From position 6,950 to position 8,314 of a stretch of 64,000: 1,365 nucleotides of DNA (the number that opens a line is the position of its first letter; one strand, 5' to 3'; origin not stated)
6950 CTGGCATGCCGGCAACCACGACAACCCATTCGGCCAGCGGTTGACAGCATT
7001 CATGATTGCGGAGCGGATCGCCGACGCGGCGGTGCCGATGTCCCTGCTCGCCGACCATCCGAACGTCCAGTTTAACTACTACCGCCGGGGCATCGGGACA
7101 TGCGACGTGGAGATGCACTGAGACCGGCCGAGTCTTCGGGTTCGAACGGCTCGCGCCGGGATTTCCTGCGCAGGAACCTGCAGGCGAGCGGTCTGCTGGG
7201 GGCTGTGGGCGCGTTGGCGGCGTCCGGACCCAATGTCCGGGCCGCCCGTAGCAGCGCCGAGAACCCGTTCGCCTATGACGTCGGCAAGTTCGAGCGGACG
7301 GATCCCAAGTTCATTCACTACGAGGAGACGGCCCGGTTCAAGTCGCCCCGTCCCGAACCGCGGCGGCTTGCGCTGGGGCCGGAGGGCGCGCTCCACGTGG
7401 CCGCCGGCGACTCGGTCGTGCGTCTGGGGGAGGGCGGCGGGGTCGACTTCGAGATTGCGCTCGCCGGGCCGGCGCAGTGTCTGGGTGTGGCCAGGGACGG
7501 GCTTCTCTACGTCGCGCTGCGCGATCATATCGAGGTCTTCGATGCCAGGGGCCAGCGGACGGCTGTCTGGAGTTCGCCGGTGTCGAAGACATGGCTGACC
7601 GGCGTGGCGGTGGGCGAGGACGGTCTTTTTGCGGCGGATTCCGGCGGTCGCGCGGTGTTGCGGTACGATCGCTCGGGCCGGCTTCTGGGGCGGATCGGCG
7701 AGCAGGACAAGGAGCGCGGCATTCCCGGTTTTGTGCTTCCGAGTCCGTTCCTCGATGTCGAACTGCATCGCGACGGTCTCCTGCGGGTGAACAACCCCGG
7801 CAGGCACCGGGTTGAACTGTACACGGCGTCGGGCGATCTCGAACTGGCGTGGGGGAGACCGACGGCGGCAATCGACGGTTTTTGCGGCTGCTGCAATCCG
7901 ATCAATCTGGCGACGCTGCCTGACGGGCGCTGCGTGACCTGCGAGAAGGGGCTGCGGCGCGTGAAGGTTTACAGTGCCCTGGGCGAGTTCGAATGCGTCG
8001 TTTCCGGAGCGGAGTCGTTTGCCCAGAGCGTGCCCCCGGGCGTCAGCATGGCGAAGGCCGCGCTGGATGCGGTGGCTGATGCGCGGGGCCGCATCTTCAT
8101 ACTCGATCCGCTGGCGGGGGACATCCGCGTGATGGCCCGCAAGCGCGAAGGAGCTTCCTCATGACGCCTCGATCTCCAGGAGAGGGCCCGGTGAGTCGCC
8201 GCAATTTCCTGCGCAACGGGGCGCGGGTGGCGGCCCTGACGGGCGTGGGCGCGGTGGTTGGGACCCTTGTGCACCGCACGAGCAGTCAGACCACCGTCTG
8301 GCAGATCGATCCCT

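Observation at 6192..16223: Translationally coupled operon linking a cytoplasmic NAD(P)H Fe-S flavoprotein module to a NapG/NapH-like membrane pair and two exported beta-propellers, with no recognisable terminal enzyme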

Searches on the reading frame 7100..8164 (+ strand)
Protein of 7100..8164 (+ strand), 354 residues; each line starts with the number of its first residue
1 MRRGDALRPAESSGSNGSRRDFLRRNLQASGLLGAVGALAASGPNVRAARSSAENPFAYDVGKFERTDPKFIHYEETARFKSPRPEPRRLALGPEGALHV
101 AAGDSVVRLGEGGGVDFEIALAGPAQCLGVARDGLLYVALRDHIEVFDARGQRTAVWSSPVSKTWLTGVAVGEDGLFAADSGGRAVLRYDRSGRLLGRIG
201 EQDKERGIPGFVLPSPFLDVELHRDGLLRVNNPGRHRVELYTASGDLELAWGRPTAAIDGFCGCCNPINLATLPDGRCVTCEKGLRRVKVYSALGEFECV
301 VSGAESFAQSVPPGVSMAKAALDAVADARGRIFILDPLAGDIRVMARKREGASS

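Call 3: search_protein_families(library=pfam, proteins=[window:7100-8164:+], max_evalue=0.01)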
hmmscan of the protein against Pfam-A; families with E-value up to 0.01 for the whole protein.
window:7100-8164:+ (354 aa): 0 families

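Call 4: search_protein_families(library=ncbifam, proteins=[window:7100-8164:+], max_evalue=0.01)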
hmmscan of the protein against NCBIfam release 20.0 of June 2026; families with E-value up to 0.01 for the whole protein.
window:7100-8164:+ (354 aa): 1 family
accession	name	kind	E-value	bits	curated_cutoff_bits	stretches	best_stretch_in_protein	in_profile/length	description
NF033206.1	ScyE_fam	subfamily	0.0075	15.8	80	0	166-195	142-171/333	ScyD/ScyE family protein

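Call 5: find_homologous_proteins(query=window:7100-8164:+, max_evalue=0.00001)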
Query window:7100-8164:+ (354 aa): 1682 proteins with E <= 0.00001 among 8000 candidates; the best 120 are listed.
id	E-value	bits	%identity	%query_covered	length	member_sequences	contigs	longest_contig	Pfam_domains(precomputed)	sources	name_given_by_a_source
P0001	7.3e-203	691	89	99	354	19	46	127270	-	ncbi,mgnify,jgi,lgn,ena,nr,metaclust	ncbi:MAG TPA: hypothetical protein PKK20_03630 [Verrucomicrobiota bacterium]|mgnify:FL=1|jgi:hypothe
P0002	2.3e-161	555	77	90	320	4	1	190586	-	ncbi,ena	-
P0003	7.5e-139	481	63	95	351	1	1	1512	-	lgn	-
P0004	4.8e-136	472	65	94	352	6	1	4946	-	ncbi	-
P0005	5.0e-129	449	59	95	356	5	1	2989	PF01436.28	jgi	jgi:hypothetical protein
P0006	2.9e-128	446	60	95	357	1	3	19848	-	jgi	jgi:hypothetical protein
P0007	2.1e-127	443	57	95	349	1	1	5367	PF01436.28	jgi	jgi:hypothetical protein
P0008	8.0e-127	441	57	95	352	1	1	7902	-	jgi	jgi:hypothetical protein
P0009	1.5e-126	440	57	94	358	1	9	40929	PF01436.28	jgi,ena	jgi:hypothetical protein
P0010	5.3e-126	439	59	94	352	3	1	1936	-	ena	-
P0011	5.5e-126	439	58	94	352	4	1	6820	-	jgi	jgi:hypothetical protein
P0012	6.1e-126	438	58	94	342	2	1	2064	PF01436.28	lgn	-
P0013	6.9e-126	438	59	94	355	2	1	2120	-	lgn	-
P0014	8.4e-126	438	60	94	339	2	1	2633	PF01436.28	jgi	-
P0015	9.6e-126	438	59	94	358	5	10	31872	-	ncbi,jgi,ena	jgi:hypothetical protein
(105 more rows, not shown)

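Call 8: find_related_loci(query=A1, collection=genome_contigs, flank=10000)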
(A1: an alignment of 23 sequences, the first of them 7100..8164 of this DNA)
Query A1 (354 aa) in genome_contigs; peptide patterns used: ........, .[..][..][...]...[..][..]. (x = any residue, [..] = any of these).
599 stretches matched a pattern (row limit reached: there are more); 590 encode a relative of the query (tblastn E <= 1e-3); the best 80 are kept; 80 distinct loci.
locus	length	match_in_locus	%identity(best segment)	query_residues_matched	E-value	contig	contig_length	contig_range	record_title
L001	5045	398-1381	59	19-348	2e-128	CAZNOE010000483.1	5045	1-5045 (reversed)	MAG TPA_asm: uncultured Bifidobacteriaceae bacterium isolate SRP119689_co1_68 genome assembly, contig: NODE_27961_length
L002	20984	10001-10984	57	19-348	4e-127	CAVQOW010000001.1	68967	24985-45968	MAG: uncultured Verrucomicrobiae bacterium isolate MFD01476.bin.2.132 genome assembly, contig: contig_102099, whole geno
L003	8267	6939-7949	56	18-350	2e-123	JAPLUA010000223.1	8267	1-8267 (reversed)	MAG: Verrucomicrobia bacterium isolate LacPavin_0818_WC55_MAG_63_9 LacPavin_0818_WC55_scaffold_6313, whole genome shotgu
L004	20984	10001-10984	55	18-348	1e-121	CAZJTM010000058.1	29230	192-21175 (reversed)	MAG TPA_asm: uncultured Verrucomicrobiota bacterium isolate binchicken_co190_420 genome assembly, contig: NODE_3041_leng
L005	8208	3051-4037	58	19-348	2e-121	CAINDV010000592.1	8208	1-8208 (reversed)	MAG: uncultured Verrucomicrobia bacterium isolate Loclat_bin-20771 genome assembly, contig: bin-20771:0592/1379, whole g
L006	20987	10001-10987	56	17-348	7e-121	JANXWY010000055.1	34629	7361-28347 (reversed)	MAG: Verrucomicrobia bacterium isolate GL140_2_metabat_307_sub GL140_2_k141_502621, whole genome shotgun sequence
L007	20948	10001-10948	58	33-348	7e-121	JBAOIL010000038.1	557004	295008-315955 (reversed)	MAG: Verrucomicrobiota bacterium isolate AS_Ams2_Bin42 np2-np3_contig_906, whole genome shotgun sequence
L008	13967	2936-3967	56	9-353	7e-121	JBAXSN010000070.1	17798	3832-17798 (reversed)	MAG: Verrucomicrobiota bacterium isolate ELA610 MAG610_70, whole genome shotgun sequence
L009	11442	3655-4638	56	19-348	1e-120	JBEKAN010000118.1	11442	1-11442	MAG: Verrucomicrobiota bacterium isolate SPRUCE 113 SPRUCE_113_118, whole genome shotgun sequence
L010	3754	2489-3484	56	19-351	5e-123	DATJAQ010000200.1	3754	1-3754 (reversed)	MAG TPA_asm: Terriglobia bacterium isolate SMAG_U15331 k141_2632956, whole genome shotgun sequence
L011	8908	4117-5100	54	18-348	4e-120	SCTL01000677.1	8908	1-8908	MAG: Verrucomicrobia bacterium isolate FW301_bin.11 FW301_bin.11-45833-1, whole genome shotgun sequence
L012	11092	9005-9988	55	18-348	9e-120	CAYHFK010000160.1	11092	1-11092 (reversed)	MAG TPA_asm: uncultured Bifidobacterium sp. isolate ERP119702_co2_223 genome assembly, contig: NODE_4001_length_11092_co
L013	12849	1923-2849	59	48-354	2e-118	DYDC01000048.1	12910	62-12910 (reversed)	MAG TPA_asm: Methylacidiphilum sp. isolate IMS_BF NODE_1121_length_12914_cov_135.092, whole genome shotgun sequence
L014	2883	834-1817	55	18-348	6e-123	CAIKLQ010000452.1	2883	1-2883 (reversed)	MAG: uncultured Verrucomicrobia bacterium isolate KTt_bin-1485 genome assembly, contig: bin-1485:0452/1053, whole genome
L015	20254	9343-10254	58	49-348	3e-117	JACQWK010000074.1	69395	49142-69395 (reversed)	MAG: Verrucomicrobia bacterium isolate NC_groundwater_1487_Ag_S-0.65um_59_29 S_p65_S5_coassembly_k141_377531, whole geno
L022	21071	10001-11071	53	1-348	5e-115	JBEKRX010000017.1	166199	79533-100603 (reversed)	MAG: Verrucomicrobiota bacterium isolate SPRUCE 520 SPRUCE_520_17, whole genome shotgun sequence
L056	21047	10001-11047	44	1-348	4e-92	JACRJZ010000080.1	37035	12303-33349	MAG: Verrucomicrobia bacterium isolate NC_groundwater_1842_Pr3_B-0.1um_64_53 SR-2_scaffold_141_1662282, whole genome sho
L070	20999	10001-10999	41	30-351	9e-83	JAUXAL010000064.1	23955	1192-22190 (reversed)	MAG: Phycisphaerae bacterium isolate CSMAG_2761 CSMAG_2761_k141_225063_length_23955_cov_52.9607, whole genome shotgun se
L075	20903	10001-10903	43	57-351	6e-82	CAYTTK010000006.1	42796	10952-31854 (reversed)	MAG TPA_asm: uncultured Pirellulales bacterium isolate SRP068000_co1_555 genome assembly, contig: NODE_816_length_42796_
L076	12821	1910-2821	44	51-347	1e-81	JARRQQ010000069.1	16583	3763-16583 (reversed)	MAG: Sedimentisphaerales bacterium isolate Spart_206_MAG scaffold_3400, whole genome shotgun sequence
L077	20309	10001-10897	44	57-349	1e-81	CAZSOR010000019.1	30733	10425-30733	MAG TPA_asm: uncultured Pirellulales bacterium isolate binchicken_co262_305 genome assembly, contig: NODE_1325_length_30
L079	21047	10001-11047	44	12-349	3e-81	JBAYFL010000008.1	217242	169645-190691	MAG: Verrucomicrobiia bacterium isolate SO_2016_GW1_10 scaffold00104_OW334_2016, whole genome shotgun sequence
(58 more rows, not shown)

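Call 30: predict_structure(alignment_id=A1)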
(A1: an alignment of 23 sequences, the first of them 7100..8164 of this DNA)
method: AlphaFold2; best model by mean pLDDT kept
length: 354 residues; sequences in the alignment: 23
mean_pLDDT: 81.1   pTM: 0.80
mean pLDDT of the five models: 81.1, 80.5, 80.3, 80.3, 79.5
residues with pLDDT >= 90: 203; 70-90: 69; 50-70: 23; < 50: 59
segments of 3 or more residues with pLDDT < 50: 1-21, 26-46, 50-53, 60-62, 256-261, 352-354
pLDDT, mean of each block of 10 residues (from residue 1): 34 40 48 36 43 50 69 95 95 94 96 91 95 96 95 93 89 95 95 94 90 87 95 88 93 55 73 95 87 89 87 83 96 96 94 46
secondary structure, 60 per line:
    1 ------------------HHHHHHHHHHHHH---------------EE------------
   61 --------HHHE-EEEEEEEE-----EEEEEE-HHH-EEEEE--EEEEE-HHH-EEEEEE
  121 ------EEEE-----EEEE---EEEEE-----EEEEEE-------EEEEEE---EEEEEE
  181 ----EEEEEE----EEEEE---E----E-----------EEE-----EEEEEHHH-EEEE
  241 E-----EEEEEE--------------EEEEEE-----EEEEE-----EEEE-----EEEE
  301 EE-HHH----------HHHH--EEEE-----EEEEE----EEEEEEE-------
elements in order: H19-31 E74-81 E87-92 E98-102 E105-109 E115-120 E127-130 E136-139 E143-147 E153-158 E166-171 E175-180 E185-190 E195-199 E220-222 E228-232 E237-241 E247-252 E267-272 E278-282 E288-291 E297-302 H317-320 E323-326 E332-336 E341-347

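Call 32: fold_search(model_id=the predicted structure, library=pdb)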
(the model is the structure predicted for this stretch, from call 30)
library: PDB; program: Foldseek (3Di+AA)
matches with E <= 10: 1763; with E <= 0.001: 1262
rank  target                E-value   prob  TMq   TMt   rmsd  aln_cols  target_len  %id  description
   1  7b2r_A                1.6e-14  1.00  0.60  0.75   4.9       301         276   15  Crystal structure of NHL domain of TRIM2 (released 2021-01-13)
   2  6xg7                  1.7e-14  1.00  0.63  0.76   4.0       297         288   16  1.3 A Resolution Structure of the of the NHL Repeat Region of D. melanogaster Thin (released 2020-12-16)
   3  6d69                  3.3e-14  1.00  0.62  0.74   6.5       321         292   18  Crystal Structure of the NHL Repeat Region of D. melanogaster Thin (released 2019-04-24)
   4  7qrv_A                6.8e-14  1.00  0.64  0.80   3.8       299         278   14  Crystal structure of NHL domain of TRIM2 (full C-terminal) (released 2022-05-04)
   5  7qrv_D                2.4e-13  1.00  0.63  0.78   3.8       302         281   14  Crystal structure of NHL domain of TRIM2 (full C-terminal) (released 2022-05-04)
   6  7b2r_B                2.9e-13  1.00  0.61  0.78   3.8       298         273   15  Crystal structure of NHL domain of TRIM2 (released 2021-01-13)
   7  6fpt_A                4.0e-13  1.00  0.60  0.55   4.6       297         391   15  Crystal structure of Danio rerio Lin41 filamin-NHL domains (released 2018-05-09)
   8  7b96_A                5.5e-13  1.00  0.63  0.78   3.7       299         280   15  NHL domain of human TRIM2 (released 2022-01-12)
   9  7qrw                  5.5e-13  1.00  0.62  0.78   4.0       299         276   17  Crystal structure of NHL domain of TRIM3 (released 2022-05-04)
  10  6fpt_B                5.8e-13  1.00  0.60  0.56   4.5       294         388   16  Crystal structure of Danio rerio Lin41 filamin-NHL domains (released 2018-05-09)
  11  7qrv_B                8.5e-13  1.00  0.62  0.78   4.7       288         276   15  Crystal structure of NHL domain of TRIM2 (full C-terminal) (released 2022-05-04)
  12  8j72_B                1.2e-12  1.00  0.60  0.75   4.9       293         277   16  Crystal structure of mammalian Trim71 in complex with lncRNA Trincr1 (released 2024-03-06)
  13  4zlr_B                2.7e-12  1.00  0.60  0.75   4.4       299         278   13  Structure of the Brat-NHL domain bound to consensus RNA motif (released 2015-11-11)
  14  4zlr_A                3.4e-12  1.00  0.58  0.72   4.7       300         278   13  Structure of the Brat-NHL domain bound to consensus RNA motif (released 2015-11-11)
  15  5ex7_A                5.2e-12  1.00  0.58  0.74   5.2       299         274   13  Crystal structure of Brat NHL domain in complex with an 8-nt hunchback mRNA (released 2015-12-09)
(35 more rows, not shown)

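Call 41: search_protein_families(library=padloc, proteins=[window:7100-8164:+], max_evalue=0.01)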
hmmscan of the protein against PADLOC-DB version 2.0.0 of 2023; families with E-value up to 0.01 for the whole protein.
window:7100-8164:+ (354 aa): 0 families

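Call 45: find_homologous_proteins(query=L075:10001-10903:+, max_evalue=1e-30)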
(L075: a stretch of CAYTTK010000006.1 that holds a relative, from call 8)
Query L075:10001-10903:+ (301 aa): 4999 proteins with E <= 1e-30 among 6265 candidates; the best 120 are listed.
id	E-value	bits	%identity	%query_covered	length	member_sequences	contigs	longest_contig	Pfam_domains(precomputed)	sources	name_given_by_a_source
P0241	2.2e-201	686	100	100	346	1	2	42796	PF01436.28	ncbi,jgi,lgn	-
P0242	1.1e-177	608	88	100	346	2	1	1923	PF01436.28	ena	-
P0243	1.0e-173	595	87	100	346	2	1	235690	-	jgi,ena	-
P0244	1.7e-167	574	84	100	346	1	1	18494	-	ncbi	-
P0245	1.3e-159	548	79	100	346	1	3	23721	PF01436.28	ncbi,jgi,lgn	-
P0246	7.3e-155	533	76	99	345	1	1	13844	-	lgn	-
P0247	1.7e-148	512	74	99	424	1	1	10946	PF01436.28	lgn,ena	-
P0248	3.1e-147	508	73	100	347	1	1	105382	PF01436.28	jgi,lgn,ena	jgi:hypothetical protein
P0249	1.1e-146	506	73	100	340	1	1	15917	PF01436.28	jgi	-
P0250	3.2e-146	504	73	100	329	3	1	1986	PF01436.28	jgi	jgi:hypothetical protein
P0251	3.7e-146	504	74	100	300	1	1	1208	PF01436.28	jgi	jgi:hypothetical protein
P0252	5.6e-146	504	73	100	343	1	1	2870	PF01436.28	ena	-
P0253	2.2e-145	502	74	100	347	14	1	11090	PF01436.28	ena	-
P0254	2.9e-144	498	72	100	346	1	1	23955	PF01436.28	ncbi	-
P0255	3.7e-144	498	73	100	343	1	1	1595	PF01436.28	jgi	jgi:hypothetical protein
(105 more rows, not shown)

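Call 46: find_encoding_contigs(protein=window:7100-8164:+, flank=10000, max_places=3)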
Protein window:7100-8164:+ (354 aa): 22 contigs read that carry it; 3 places shown.
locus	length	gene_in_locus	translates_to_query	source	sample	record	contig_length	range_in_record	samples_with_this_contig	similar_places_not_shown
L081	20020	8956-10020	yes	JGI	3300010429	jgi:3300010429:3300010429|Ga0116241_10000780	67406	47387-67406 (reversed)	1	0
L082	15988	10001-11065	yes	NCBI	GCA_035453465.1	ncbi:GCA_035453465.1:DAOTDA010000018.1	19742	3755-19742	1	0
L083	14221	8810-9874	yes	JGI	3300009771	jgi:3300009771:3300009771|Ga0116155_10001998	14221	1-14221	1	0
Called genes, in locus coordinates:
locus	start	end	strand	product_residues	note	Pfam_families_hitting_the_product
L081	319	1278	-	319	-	PF14378:PAP2_3, PF01569:PAP2, PF14360:PAP2_C (weak)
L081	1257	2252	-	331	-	PF01073:3Beta_HSD, PF01370:Epimerase, PF04321:RmlD_sub_bind, PF05368:NmrA (weak), PF13460:NAD_binding_10, PF16363:GDP_Man_Dehyd, PF07993:NAD_binding_4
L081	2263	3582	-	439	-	PF00155:Aminotran_1_2, PF01053:Cys_Met_Meta_PP (faint)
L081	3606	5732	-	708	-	PF01432:Peptidase_M3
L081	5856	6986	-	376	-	PF07991:KARI_N, PF01450:KARI_C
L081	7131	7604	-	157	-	PF01842:ACT, PF22629:ACT_AHAS_ss, PF13710:ACT_5, PF10369:ALS_ss_C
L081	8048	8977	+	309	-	-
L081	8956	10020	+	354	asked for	-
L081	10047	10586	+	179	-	PF12838:Fer4_7 (faint), PF13187:Fer4_9 (faint), PF00037:Fer4 (faint), PF12837:Fer4_6 (faint)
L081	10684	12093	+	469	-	PF12801:Fer4_5, PF14697:Fer4_21 (faint), PF12838:Fer4_7 (faint), PF13187:Fer4_9 (faint), PF13237:Fer4_10 (faint), PF12801:Fer4_5, PF12837:Fer4_6 (weak), PF00037:Fer4 (weak), +1 more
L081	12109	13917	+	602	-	PF13360:PQQ_2 (weak), PF13570:Beta-prop_ACSF4, PF13360:PQQ_2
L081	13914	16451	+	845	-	PF01257:2Fe-2S_thioredx, PF00037:Fer4 (faint), PF01512:Complex1_51K, PF10531:SLBB (weak), PF10589:NADH_4Fe-4S, PF14697:Fer4_21 (weak), PF12838:Fer4_7 (weak), PF13187:Fer4_9 (weak)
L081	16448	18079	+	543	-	PF13510:Fer2_4, PF14691:Fer4_20, PF07992:Pyr_redox_2, PF01266:DAO (weak), PF01494:FAD_binding_3 (weak), PF13450:NAD_binding_8, PF00037:Fer4 (faint)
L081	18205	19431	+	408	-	-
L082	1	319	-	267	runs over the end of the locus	-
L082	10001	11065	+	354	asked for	-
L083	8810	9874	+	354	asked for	-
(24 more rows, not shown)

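Call 49: search_protein_families(library=pfam, proteins=[L070:4948-8265:+, L077:4312-5142:+, L076:10619-11935:+], max_evalue=0.001)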
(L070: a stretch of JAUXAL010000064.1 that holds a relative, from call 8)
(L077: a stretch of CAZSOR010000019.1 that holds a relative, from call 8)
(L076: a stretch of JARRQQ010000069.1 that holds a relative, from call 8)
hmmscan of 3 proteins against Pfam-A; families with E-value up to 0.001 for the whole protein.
L070:4948-8265:+ (1106 aa): 1 family
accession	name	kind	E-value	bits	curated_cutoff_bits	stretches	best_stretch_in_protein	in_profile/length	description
PF02687.27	FtsX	-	8.4e-18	65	25.5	2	507-627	3-117/120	FtsX-like permease C-terminal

L077:4312-5142:+ (277 aa): 5 families
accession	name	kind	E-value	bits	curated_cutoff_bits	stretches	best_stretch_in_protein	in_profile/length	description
PF00005.33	ABC_tran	-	5.6e-36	124.6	25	1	71-221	1-136/137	ABC transporter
PF13304.12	AAA_21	-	2.4e-07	31.5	27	0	197-256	241-302/304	AAA domain, putative AbiEii toxin, Type IV TA system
PF02463.25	SMC_N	-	5.1e-05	23.2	40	0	142-260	124-205/220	RecF/RecN/SMC N terminal domain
PF03215.21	Rad17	-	0.0007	20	23.8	0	71-102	35-66/186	Rad17 P-loop domain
PF13555.12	AAA_29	-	0.00086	19.4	27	0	75-108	16-49/61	P-loop containing region of AAA domain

L076:10619-11935:+ (439 aa): 3 families
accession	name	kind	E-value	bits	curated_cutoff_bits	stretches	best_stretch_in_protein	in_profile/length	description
PF13360.13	PQQ_2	-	6.4e-49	167.1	27.6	3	120-365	4-233/233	Outer membrane protein assembly factor BamB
PF13570.13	Beta-prop_ACSF4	-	1.1e-09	38.6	133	1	119-322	71-252/329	Beta-alanine-activating enzyme, beta-propeller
PF01011.28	PQQ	-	3e-05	23.3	26.7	0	152-185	51-84/595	Glucose/ethanol/alcohol dehydrogenase, beta-propeller domain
